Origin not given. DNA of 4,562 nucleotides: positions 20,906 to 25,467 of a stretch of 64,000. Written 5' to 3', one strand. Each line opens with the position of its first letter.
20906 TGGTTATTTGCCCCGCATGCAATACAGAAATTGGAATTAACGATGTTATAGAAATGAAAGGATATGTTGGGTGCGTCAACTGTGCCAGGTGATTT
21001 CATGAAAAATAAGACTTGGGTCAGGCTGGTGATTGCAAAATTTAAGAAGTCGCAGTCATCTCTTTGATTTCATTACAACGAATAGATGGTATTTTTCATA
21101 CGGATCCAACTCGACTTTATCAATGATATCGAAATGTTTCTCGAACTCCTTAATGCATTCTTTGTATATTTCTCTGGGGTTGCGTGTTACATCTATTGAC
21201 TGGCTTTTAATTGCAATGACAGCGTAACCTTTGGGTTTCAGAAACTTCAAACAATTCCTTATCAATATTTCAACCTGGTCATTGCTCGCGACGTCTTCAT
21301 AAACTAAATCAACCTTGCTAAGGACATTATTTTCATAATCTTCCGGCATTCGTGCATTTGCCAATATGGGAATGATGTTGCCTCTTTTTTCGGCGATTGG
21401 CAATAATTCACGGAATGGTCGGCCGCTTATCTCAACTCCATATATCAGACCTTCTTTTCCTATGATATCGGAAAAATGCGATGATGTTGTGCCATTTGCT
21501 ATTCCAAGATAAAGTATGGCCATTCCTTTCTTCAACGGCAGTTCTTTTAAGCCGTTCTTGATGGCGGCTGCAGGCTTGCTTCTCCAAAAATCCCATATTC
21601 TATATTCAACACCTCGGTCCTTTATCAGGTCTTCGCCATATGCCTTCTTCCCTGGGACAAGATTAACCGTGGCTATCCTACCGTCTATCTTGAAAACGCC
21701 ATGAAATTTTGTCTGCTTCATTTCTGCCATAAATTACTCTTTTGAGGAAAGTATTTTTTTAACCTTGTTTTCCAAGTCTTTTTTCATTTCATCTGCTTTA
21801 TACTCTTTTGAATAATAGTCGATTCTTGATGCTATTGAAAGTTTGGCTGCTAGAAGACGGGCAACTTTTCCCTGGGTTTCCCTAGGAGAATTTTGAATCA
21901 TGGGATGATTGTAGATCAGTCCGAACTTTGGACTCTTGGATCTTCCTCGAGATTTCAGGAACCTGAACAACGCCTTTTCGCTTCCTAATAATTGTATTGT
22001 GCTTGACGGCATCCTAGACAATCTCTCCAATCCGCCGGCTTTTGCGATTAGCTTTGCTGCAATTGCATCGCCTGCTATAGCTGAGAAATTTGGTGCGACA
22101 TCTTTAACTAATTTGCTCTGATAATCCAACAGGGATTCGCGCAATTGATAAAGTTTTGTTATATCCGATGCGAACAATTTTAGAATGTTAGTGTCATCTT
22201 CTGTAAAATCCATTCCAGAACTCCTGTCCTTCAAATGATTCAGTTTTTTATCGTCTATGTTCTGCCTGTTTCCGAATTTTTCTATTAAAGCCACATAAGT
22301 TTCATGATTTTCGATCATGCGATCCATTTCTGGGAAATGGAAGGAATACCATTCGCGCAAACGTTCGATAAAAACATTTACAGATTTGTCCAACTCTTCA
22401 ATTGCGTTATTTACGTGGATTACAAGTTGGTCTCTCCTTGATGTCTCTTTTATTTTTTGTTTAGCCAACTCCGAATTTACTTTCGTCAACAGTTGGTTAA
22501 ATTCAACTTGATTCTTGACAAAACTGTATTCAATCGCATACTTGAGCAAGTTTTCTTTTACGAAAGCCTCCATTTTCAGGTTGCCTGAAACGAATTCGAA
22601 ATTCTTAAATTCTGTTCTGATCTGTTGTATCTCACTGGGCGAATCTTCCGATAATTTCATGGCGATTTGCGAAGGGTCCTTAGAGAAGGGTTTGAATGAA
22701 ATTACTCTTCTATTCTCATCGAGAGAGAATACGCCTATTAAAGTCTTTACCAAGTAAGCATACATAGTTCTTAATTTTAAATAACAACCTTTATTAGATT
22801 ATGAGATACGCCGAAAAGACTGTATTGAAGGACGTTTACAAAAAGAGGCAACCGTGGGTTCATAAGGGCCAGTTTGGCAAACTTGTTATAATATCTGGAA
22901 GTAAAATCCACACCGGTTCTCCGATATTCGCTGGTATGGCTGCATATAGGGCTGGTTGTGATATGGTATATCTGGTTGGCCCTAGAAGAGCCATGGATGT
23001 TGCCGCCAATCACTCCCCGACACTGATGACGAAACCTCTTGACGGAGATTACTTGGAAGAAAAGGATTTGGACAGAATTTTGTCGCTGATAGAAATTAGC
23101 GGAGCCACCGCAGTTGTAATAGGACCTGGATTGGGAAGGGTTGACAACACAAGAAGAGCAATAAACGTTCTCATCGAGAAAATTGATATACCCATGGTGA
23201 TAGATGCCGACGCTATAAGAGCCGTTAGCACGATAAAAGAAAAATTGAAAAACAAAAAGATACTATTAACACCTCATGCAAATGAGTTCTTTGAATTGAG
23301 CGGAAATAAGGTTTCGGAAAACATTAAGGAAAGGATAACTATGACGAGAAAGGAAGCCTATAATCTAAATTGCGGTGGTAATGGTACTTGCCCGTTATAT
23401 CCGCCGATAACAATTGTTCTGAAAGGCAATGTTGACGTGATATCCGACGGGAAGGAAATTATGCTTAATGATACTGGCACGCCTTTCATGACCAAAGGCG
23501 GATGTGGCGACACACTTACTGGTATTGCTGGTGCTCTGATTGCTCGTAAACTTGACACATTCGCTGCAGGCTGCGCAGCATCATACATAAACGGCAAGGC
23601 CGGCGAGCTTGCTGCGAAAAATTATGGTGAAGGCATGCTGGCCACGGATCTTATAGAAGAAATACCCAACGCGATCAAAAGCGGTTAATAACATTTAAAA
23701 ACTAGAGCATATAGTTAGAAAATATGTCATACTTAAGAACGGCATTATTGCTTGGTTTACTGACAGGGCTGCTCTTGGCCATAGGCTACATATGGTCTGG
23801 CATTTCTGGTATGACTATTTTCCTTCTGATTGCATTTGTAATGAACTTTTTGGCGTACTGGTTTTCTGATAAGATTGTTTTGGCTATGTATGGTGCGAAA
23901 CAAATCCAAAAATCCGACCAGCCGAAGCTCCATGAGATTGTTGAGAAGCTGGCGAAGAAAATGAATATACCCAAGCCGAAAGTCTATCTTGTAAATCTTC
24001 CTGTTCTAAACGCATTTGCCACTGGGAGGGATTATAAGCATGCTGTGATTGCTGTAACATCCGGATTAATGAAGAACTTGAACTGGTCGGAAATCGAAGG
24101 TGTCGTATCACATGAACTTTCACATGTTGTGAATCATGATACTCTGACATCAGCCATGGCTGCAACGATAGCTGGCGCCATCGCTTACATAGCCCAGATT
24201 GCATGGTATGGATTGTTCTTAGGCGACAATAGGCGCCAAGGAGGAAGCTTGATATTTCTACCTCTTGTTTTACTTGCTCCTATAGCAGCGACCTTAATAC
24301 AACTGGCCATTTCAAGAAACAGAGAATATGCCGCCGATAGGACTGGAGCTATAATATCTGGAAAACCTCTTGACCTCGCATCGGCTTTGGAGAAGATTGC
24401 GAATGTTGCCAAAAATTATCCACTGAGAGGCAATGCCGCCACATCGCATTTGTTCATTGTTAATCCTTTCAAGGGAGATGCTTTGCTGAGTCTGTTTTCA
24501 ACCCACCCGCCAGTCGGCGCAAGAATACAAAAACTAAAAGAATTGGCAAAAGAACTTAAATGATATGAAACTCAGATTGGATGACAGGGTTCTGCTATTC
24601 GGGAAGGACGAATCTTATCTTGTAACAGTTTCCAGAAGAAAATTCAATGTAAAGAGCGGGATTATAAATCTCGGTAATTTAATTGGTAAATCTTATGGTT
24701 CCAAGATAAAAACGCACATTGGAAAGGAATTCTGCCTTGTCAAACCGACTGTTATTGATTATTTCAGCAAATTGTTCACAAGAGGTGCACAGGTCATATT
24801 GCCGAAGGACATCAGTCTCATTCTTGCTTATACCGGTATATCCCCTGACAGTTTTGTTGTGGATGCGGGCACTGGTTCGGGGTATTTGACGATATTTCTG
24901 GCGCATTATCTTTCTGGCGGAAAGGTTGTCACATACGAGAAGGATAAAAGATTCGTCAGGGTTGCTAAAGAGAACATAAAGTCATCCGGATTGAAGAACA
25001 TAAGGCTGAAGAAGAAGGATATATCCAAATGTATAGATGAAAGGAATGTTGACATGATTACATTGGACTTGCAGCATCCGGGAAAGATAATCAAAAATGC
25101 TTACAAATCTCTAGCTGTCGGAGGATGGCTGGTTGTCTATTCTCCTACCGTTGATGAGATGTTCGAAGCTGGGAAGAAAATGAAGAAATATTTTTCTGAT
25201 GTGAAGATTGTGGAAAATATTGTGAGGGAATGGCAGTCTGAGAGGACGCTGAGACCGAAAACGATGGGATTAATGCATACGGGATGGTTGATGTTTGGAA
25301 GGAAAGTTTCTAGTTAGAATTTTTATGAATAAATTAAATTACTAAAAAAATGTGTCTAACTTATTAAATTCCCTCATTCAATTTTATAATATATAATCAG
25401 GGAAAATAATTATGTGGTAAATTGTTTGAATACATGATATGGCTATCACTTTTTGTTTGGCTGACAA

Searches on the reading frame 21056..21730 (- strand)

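Call 25: search_protein_families(library=pfam, proteins=[window:21056-21730:-], max_evalue=0.001)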
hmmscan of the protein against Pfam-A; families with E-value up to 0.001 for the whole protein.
window:21056-21730:- (224 aa): 1 family
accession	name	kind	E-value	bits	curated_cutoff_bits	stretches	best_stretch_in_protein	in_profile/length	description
PF01269.23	Fibrillarin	-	6.2e-78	261.5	27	1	5-223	3-226/227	Fibrillarin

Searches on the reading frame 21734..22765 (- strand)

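Call 25: search_protein_families(library=pfam, proteins=[window:21734-22765:-], max_evalue=0.001)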
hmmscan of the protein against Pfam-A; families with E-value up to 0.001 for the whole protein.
window:21734-22765:- (343 aa): 2 families
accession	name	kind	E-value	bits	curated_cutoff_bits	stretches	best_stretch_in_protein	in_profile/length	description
PF01798.23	Nop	-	2.9e-64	217.1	25.4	1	122-337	2-228/228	snoRNA binding domain, fibrillarin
PF21572.2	Nop5_56-rel_N_Arc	-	2.9e-08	34.5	27.8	0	62-105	85-127/128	Archaeal Nop5/56-rel, N-terminal domain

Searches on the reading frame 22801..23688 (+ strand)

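Call 24: search_protein_families(library=pfam, proteins=[window:22801-23688:+], max_evalue=0.001)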
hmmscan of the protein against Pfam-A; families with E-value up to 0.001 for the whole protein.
window:22801-23688:+ (295 aa): 2 families
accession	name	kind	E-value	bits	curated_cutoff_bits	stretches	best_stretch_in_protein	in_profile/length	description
PF01256.23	Carb_kinase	-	5e-53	180.5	27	1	29-290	2-242/242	NAD(P)H-hydrate dehydratase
PF02110.20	HK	-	4.2e-07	30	27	1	203-288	153-241/247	Hydroxyethylthiazole kinase family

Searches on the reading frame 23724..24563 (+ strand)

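Call 24: search_protein_families(library=pfam, proteins=[window:23724-24563:+], max_evalue=0.001)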
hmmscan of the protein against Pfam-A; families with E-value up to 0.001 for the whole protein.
window:23724-24563:+ (279 aa): 2 families
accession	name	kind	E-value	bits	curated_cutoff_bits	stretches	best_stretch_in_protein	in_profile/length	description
PF01435.24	Peptidase_M48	-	6.7e-35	121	20.3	1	65-274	3-185/186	Peptidase family M48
PF05569.17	Peptidase_M56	-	0.00017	21.3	31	1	30-148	98-217/296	BlaR1 peptidase M56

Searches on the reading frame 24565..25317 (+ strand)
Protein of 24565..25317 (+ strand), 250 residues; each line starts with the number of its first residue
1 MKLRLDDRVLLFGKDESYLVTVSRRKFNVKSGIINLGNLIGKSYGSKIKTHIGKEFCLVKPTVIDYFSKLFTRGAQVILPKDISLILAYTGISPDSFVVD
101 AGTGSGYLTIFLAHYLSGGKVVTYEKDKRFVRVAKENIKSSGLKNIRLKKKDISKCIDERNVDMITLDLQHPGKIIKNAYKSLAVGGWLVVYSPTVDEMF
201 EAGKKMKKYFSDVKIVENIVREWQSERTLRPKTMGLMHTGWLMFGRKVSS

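Call 24: search_protein_families(library=pfam, proteins=[window:24565-25317:+], max_evalue=0.001)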
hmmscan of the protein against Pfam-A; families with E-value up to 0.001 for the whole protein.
window:24565-25317:+ (250 aa): 12 families
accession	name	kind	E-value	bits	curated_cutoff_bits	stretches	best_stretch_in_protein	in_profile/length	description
PF08704.16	GCD14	-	5e-17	62.8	26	1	73-227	19-181/247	tRNA methyltransferase complex GCD14 subunit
PF13847.12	Methyltransf_31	-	4.9e-14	52.7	27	1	96-211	5-127/145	Methyltransferase domain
PF05175.20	MTS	-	6.5e-09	36.1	23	1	97-216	34-160/170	Methyltransferase small domain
PF01135.25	PCMT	-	7.9e-09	36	20.3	1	80-191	59-171/210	Protein-L-isoaspartate(D-aspartate) O-methyltransferase (PCMT)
PF13649.12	Methyltransf_25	-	4.1e-08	34.3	27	1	98-187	1-97/97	Methyltransferase domain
PF00398.26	RrnaAD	-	3.4e-07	30.1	24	1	83-155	19-87/263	Ribosomal RNA adenine dimethylase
PF06325.19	PrmA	-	7.7e-07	29.3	22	1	93-167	160-232/296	Ribosomal protein L11 methyltransferase (PrmA)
PF13679.12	Methyltransf_32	-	8.4e-05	23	27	1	94-160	25-100/143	Methyltransferase domain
PF08242.18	Methyltransf_12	-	8.8e-05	23.6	30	1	99-189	1-98/98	Methyltransferase domain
PF08241.18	Methyltransf_11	-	9.4e-05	23.4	21.2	1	99-191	1-95/95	Methyltransferase domain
PF02475.24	TRM5-TYW2_MTfase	-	0.00021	21.7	28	1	94-208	36-154/164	TRM5/TYW2 methyltransferase domain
PF12847.13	Methyltransf_18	-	0.00036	21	27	1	92-166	12-87/151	Methyltransferase domain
